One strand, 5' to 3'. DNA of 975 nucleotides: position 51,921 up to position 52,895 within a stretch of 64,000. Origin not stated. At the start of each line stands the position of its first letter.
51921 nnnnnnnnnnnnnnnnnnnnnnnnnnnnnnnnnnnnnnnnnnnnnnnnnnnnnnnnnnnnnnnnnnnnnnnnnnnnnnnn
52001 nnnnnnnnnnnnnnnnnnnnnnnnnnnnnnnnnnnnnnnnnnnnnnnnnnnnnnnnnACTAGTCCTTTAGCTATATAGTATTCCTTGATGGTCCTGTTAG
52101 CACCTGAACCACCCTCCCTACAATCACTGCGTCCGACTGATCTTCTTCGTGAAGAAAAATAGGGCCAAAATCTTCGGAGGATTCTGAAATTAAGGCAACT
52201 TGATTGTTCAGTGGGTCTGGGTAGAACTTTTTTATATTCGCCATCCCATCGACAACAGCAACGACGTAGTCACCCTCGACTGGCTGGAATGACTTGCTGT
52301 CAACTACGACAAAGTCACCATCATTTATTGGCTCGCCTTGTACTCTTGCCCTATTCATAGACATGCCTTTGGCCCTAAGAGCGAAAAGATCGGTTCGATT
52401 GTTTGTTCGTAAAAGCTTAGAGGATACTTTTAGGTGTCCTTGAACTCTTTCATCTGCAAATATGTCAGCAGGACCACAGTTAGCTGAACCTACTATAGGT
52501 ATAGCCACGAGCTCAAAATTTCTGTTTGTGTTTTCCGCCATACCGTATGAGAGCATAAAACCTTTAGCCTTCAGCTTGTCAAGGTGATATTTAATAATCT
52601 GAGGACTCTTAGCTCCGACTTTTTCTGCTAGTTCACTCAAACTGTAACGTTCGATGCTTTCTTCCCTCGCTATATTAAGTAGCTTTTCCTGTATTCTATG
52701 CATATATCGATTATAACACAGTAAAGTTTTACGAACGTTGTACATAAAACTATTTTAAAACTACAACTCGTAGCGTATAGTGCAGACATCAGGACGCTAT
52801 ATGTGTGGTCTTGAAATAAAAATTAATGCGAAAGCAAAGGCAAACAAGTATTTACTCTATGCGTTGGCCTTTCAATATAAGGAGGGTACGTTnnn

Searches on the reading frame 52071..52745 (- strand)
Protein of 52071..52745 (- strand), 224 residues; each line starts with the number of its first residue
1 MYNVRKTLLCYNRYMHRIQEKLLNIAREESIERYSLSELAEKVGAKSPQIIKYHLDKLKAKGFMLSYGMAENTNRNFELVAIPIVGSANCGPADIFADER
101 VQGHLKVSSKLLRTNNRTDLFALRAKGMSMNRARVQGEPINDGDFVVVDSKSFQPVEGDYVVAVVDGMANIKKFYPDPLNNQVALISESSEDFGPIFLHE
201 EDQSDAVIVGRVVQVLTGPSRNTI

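Call 3: search_protein_families(library=pfam, proteins=[window:52071-52745:-], max_evalue=0.1)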
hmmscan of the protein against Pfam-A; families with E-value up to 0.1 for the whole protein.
window:52071-52745:- (224 aa): 4 families
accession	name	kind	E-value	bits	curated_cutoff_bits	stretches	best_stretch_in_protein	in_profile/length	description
PF00717.28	Peptidase_S24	-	2.8e-17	62.9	23.3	1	83-213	1-116/116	Peptidase S24-like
PF01726.22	LexA_DNA_bind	-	0.0012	19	23.7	1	35-64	27-56/65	LexA DNA binding domain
PF24038.1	DUF7347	-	0.012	16.2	27.6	1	28-60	22-54/77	Domain of unknown function (DUF7347)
PF12840.13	HTH_20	-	0.057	13.8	27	0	35-63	20-47/51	Helix-turn-helix domain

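Call 4: search_protein_families(library=padloc, proteins=[window:52071-52745:-], max_evalue=0.1)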
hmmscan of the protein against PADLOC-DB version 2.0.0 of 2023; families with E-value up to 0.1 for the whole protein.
window:52071-52745:- (224 aa): 2 families
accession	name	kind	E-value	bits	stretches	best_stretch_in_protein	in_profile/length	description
PDLC01866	CARF3--CARF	-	0.0043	15.1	1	15-66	137-185/207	-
PDLC01438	Csa3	-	0.021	12.9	1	26-78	157-200/305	"CAS-I,CAS-II,CAS-III,CAS-IV,CAS-V,CAS-VI; associated_signaling"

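Call 74: search_protein_families(library=phrogs, proteins=[window:52071-52703:-], max_evalue=0.001)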
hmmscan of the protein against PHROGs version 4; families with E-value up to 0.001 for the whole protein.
window:52071-52703:- (210 aa): 4 families
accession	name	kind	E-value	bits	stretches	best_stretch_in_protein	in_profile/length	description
phrog_4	-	transcription regulation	7.4e-20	72.3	1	50-202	204-336/400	transcriptional repressor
phrog_811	-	DNA, RNA and nucleotide metabolism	5.5e-10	39.9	1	86-202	30-132/140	UmuD-like protein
phrog_6201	-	transcription regulation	4.5e-07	30.8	1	96-202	16-115/121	CI-like repressor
phrog_10470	-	DNA, RNA and nucleotide metabolism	5.4e-06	27.1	1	124-171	4-50/79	UmuD-like protein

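Call 80: find_related_loci(query=A4, collection=metagenome_contigs, flank=5000)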
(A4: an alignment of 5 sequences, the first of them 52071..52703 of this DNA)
Query A4 (210 aa) in metagenome_contigs; peptide patterns used: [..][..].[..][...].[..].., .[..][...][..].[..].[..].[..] (x = any residue, [..] = any of these).
600 stretches matched a pattern (row limit reached: there are more); 374 encode a relative of the query (tblastn E <= 1e-3); the best 80 are kept; 80 distinct loci.
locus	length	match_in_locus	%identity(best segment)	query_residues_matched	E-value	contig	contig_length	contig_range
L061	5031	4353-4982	46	1-205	5e-60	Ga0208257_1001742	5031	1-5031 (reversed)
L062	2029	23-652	46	1-205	3e-61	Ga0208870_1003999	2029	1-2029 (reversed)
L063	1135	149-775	45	1-206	2e-63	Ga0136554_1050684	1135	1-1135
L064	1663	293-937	43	1-206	2e-61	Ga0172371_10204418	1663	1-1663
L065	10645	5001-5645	43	1-206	5e-59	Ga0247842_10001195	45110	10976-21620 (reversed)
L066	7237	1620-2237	46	1-205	6e-59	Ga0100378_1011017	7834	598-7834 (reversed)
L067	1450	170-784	47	1-202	3e-61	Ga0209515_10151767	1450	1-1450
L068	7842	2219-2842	44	1-205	4e-58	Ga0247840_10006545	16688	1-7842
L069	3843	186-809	44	1-205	2e-58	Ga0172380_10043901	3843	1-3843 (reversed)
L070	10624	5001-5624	44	1-205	4e-58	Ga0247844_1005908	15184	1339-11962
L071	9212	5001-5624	47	1-205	3e-58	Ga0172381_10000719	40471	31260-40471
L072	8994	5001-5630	44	1-207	2e-58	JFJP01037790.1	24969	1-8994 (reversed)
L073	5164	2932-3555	45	1-205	2e-58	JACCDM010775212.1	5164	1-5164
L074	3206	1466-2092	45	1-206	3e-58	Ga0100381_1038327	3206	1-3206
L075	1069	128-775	47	1-205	3e-62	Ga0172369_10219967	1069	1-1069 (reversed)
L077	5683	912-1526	47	1-202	6e-58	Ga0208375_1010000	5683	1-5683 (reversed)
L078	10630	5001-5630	47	1-206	5e-58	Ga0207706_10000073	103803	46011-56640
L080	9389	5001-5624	47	1-205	6e-58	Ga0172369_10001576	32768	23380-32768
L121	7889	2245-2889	44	1-205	4e-56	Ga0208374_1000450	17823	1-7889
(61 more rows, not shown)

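Call 83: search_protein_families(library=pfam, proteins=[L077:1571-2716:+, L077:2700-3539:-, L070:5665-6066:+, L070:6103-8829:-, L070:2267-4651:-, L070:1077-2258:-, L065:5671-6816:+, L065:6818-7702:+, L065:7690-8451:+, L080:5756-7255:+], max_evalue=0.00001)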
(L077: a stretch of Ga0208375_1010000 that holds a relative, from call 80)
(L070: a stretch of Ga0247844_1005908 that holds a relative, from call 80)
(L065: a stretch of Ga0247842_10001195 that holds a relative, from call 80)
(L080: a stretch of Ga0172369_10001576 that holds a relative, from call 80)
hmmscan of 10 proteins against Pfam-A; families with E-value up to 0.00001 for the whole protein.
L077:1571-2716:+ (381 aa): 1 family
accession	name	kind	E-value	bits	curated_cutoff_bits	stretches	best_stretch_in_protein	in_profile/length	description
PF00145.23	DNA_methylase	-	2.9e-74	250.8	22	1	8-340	1-322/324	C-5 cytosine-specific DNA methylase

L077:2700-3539:- (279 aa): 0 families

L070:5665-6066:+ (133 aa): 1 family
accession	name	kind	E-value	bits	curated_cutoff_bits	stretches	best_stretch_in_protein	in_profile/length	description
PF01741.23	MscL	-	3.3e-42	144.1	27.4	1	4-131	2-123/123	Large-conductance mechanosensitive channel, MscL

L070:6103-8829:- (908 aa): 5 families
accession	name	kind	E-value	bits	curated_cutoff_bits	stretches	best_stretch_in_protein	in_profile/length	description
PF00689.26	Cation_ATPase_C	-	7.6e-47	159.8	27.3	1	725-895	1-175/175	Cation transporting ATPase, C-terminus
PF00122.25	E1-E2_ATPase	-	2.7e-43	148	28.1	1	121-313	2-181/181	E1-E2 ATPase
PF00702.32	Hydrolase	-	3.1e-16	60.8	26.4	1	536-655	86-191/191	haloacid dehalogenase-like hydrolase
PF00690.31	Cation_ATPase_N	-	5.6e-16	58.4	20.4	1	14-80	1-68/69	Cation transporter/ATPase, N-terminus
PF13246.12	Cation_ATPase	-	3.9e-15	56.1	21.7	1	400-483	7-91/91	Cation transport ATPase (P-type)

L070:2267-4651:- (794 aa): 3 families
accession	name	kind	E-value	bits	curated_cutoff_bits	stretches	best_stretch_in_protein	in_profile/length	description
PF09364.15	XFP_N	-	9.9e-146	485.6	23.7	1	2-371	3-362/364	XFP N-terminal domain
PF03894.20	XFP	-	4.8e-74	248.4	22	1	404-579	3-177/177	D-xylulose 5-phosphate/D-fructose 6-phosphate phosphoketolase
PF09363.15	XFP_C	-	2.2e-60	204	23.4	1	590-792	1-202/202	XFP C-terminal domain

L070:1077-2258:- (393 aa): 1 family
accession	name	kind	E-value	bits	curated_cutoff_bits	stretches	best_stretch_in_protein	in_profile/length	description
PF00871.23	Acetate_kinase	-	1.2e-86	291.2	22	1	3-382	1-390/392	Acetokinase family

L065:5671-6816:+ (381 aa): 1 family
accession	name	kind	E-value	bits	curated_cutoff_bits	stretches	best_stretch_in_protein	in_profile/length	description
PF18145.6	SAVED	-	5.9e-36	124.4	26.2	1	191-380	5-190/190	SMODS-associated and fused to various effectors sensor domain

L065:6818-7702:+ (294 aa): 1 family
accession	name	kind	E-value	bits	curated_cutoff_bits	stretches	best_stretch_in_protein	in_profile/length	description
PF18144.7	SMODS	-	2.6e-07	31.4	26.5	1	1-118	1-129/164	Second Messenger Oligonucleotide or Dinucleotide Synthetase domain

L065:7690-8451:+ (253 aa): 0 families

L080:5756-7255:+ (499 aa): 3 families
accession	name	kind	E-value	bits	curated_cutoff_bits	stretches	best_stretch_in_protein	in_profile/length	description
PF00270.35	DEAD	-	9.3e-50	169.1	26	1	36-196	1-163/167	DEAD/DEAH box helicase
PF00271.37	Helicase_C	-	5.1e-27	94.7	23.5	1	235-342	2-110/110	Helicase conserved C-terminal domain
PF04851.21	ResIII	-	3.1e-06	27.6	22.5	1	54-192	28-161/164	Type III restriction enzyme, res subunit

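Call 84: search_protein_families(library=padloc, proteins=[L065:5671-6816:+, L065:6818-7702:+, L065:7690-8451:+, L065:8690-9682:+, L077:1571-2716:+, L077:2700-3539:-, L121:2985-3320:+, L078:5891-6958:+], max_evalue=0.00001)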
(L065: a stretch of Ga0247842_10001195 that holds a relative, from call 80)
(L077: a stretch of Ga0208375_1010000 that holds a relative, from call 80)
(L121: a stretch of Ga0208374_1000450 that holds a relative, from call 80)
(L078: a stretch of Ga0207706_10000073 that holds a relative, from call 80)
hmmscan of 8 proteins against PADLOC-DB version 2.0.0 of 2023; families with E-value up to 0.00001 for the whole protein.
L065:5671-6816:+ (381 aa): 24 families
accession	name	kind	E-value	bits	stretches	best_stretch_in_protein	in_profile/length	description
PDLC00746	Effector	-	4.6e-140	465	1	6-381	6-388/389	Endonuclease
PDLC01997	SAVED1--SAVED_HNH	-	7.5e-100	333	1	12-381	3-368/368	-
PDLC00739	Effector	-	6.7e-94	313.3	1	10-381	3-376/378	Endonuclease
PDLC00749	Effector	-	1e-91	305.9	1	3-381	4-394/395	Endonuclease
PDLC00743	Effector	-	1.8e-62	209.7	1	22-369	10-374/384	Endonuclease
PDLC00740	Effector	-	4.2e-50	168.6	1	15-380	16-383/391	Endonuclease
PDLC00747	Effector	-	7.5e-40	135.2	1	12-380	9-371/373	Endonuclease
PDLC01998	SAVED1--SAVED_HNH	-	3.1e-39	133.1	1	13-379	112-488/506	-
PDLC01999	SAVED1--SAVED_HNH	-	2.2e-35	120.4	1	16-379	17-379/387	-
PDLC00751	Effector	-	3.2e-35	120.1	1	14-380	130-511/530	Endonuclease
PDLC00742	Effector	-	8.5e-32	108.5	1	7-380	109-508/527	Endonuclease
PDLC00738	Effector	-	3e-21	73.7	1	14-380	146-517/529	Endonuclease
PDLC02000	Effector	-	1.8e-19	67.9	1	18-380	149-512/524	SAVED1--SAVED_HNH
PDLC00736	Effector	-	3.5e-17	60.5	1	180-378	362-552/561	Endonuclease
PDLC04772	PDC-M68A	-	3.8e-17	61.1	1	13-117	3-110/253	-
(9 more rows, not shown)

L065:6818-7702:+ (294 aa): 14 families
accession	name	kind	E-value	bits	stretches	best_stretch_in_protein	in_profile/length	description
PDLC00803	Cyclase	-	4.3e-73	244.1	1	1-264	1-251/253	oligonucleotide-cyclase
PDLC00823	Cyclase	-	1.3e-19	68.9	1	10-245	12-249/285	oligonucleotide-cyclase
PDLC00776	Cyclase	-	1.3e-17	62.2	1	4-238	6-244/287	oligonucleotide-cyclase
PDLC00808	Cyclase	-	1.8e-14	51.8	1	28-206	36-234/325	oligonucleotide-cyclase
PDLC00780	Cyclase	-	5.8e-10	36.9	1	4-120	10-138/388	oligonucleotide-cyclase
PDLC00814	Cyclase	-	1.2e-08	32.7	0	153-194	170-211/295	oligonucleotide-cyclase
PDLC00809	Cyclase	-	2.3e-07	28.7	1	16-238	17-253/295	oligonucleotide-cyclase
PDLC00815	Cyclase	-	3.8e-07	27.6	1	48-126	61-145/393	oligonucleotide-cyclase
PDLC00786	Cyclase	-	4.4e-07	27.6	0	156-265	172-287/293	oligonucleotide-cyclase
PDLC00796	Cyclase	-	5.7e-07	27.2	1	4-228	4-244/432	oligonucleotide-cyclase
PDLC00787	Cyclase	-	7.3e-07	26.8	1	5-222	6-249/333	oligonucleotide-cyclase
PDLC00810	Cyclase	-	1.6e-06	25.8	0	39-121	45-132/335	oligonucleotide-cyclase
PDLC00793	Cyclase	-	2.2e-06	25.1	1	5-239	6-262/462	oligonucleotide-cyclase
PDLC00818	Cyclase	-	5.3e-06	24.2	0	159-241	181-256/322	oligonucleotide-cyclase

L065:7690-8451:+ (253 aa): 7 families
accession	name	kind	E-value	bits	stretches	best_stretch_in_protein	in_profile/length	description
PDLC00871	E2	-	1.3e-29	101.6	1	65-246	44-204/241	E2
PDLC00872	E2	-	3e-29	100.1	1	59-243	40-199/216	E2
PDLC00865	E2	-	3.4e-27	93.3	1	56-242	33-201/219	E2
PDLC00833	E1-E2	-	1.2e-20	71.9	1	49-245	27-205/222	E1-E2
PDLC00870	E2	-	1.9e-18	65.3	1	62-236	42-195/223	E2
PDLC00861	E2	-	5.5e-17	60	1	58-239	42-203/232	E2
PDLC00859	E2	-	4.4e-15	53.8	1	62-188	40-159/221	E2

L065:8690-9682:+ (330 aa): 0 families

L077:1571-2716:+ (381 aa): 54 families (the best 25 are shown)
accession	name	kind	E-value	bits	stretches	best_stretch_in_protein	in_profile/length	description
PDLC03378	MTase_II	-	1.4e-118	394.2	1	7-356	2-342/344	Type II methyltransferase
PDLC03272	MTase_II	-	6.4e-66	221.2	1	3-346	70-392/407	Type II methyltransferase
PDLC03234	MTase_II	-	7.3e-65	217.6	2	7-211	4-201/375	Type II methyltransferase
PDLC03223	MTase_II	-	7.8e-52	174.3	2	227-341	351-463/469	Type II methyltransferase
PDLC00027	DruM2|DruM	-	1.2e-51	174.2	2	5-245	9-231/361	DNA cytosine methylase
PDLC00033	DruM2|DruM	-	1.8e-51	173.6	1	3-342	17-362/368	DNA cytosine methylase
PDLC00031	DruM2|DruM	-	3.5e-51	172.4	2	6-245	10-231/361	DNA cytosine methylase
PDLC03326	MTase_II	-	1.5e-49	167.3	2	9-198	6-190/412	Type II methyltransferase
PDLC00026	DruM2|DruM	-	7e-48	161.9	1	10-345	7-319/336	DNA cytosine methylase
PDLC03237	MTase_II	-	1.5e-47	160.2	2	11-190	797-975/1036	Type II methyltransferase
PDLC03307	MTase_II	-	1.9e-43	147.2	2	10-148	3-128/382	Type II methyltransferase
PDLC02648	DrmMII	-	1.5e-39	134.1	2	232-347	332-454/468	DrmMII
PDLC00030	DruM2|DruM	-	5.8e-37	125.7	1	5-351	3-371/380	DNA cytosine methylase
PDLC02649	DrmMII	-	2e-36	123.9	2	56-193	90-229/422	DrmMII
PDLC03225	MTase_II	-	6.4e-34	115.6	3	262-355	518-609/615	Type II methyltransferase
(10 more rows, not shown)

L077:2700-3539:- (279 aa): 1 family
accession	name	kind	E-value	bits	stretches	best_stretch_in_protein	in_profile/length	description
PDLC03411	REase_II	-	1.3e-23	82.1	1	40-238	45-251/350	Type II restriction enzyme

L121:2985-3320:+ (111 aa): 0 families

L078:5891-6958:+ (355 aa): 0 families
